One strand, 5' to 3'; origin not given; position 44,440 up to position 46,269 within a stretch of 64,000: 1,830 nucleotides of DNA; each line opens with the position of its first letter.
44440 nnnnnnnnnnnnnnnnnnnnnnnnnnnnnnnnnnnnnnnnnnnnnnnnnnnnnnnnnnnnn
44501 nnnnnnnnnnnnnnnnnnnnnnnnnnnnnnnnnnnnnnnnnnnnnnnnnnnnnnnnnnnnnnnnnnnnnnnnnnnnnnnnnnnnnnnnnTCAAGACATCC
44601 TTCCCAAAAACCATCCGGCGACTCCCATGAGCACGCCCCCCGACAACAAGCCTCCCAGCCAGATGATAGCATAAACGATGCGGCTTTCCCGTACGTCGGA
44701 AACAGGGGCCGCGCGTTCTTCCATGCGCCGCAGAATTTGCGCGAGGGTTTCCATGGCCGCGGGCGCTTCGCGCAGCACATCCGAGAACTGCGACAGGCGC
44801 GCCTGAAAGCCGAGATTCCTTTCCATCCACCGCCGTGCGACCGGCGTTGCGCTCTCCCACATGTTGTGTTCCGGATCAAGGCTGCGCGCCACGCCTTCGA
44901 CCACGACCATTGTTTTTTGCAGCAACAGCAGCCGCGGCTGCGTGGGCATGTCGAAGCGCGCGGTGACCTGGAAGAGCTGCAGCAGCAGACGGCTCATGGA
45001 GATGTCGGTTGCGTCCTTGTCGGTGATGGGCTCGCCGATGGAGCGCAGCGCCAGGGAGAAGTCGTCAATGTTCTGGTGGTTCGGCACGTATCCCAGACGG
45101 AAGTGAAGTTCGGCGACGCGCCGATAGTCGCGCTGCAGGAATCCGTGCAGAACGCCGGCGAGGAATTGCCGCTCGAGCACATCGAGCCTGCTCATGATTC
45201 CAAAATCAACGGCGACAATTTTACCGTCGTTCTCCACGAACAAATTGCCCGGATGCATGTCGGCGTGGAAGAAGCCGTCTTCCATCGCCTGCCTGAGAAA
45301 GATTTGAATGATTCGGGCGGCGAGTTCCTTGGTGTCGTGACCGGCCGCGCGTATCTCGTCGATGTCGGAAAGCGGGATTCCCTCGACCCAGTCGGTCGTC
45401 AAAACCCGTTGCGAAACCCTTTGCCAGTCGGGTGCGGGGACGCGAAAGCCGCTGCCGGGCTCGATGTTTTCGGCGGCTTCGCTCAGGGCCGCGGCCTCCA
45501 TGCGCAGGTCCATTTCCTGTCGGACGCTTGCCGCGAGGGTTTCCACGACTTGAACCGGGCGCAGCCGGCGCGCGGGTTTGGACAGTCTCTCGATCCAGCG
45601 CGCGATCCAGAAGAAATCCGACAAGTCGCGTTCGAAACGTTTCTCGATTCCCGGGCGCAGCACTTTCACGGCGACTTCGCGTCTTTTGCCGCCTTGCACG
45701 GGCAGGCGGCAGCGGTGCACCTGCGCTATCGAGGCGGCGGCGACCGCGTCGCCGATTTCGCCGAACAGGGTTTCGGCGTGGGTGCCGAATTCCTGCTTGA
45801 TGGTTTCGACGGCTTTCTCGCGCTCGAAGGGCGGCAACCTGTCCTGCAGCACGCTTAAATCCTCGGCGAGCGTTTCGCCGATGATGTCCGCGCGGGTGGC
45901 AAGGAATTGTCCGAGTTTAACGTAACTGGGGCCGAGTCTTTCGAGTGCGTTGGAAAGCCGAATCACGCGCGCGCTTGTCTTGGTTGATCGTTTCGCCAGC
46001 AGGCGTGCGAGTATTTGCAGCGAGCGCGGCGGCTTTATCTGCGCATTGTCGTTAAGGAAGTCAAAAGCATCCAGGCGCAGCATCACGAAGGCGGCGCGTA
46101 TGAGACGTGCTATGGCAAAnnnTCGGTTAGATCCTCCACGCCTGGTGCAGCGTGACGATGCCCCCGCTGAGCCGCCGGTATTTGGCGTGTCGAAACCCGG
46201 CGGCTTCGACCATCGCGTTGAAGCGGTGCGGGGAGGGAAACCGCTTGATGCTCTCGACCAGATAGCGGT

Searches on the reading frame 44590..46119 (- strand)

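Call 90: search_protein_families(library=pfam, proteins=[window:44590-46119:-], max_evalue=0.00001)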
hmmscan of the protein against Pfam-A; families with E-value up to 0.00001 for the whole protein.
window:44590-46119:- (509 aa): 2 families
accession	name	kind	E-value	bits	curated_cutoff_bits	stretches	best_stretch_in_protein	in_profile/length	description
PF03109.22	ABC1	-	9.9e-71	238.2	22.9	1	91-339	2-244/244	ABC1 atypical kinase-like domain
PF01163.29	RIO1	-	5.4e-06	26.6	22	0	223-312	66-154/187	RIO domain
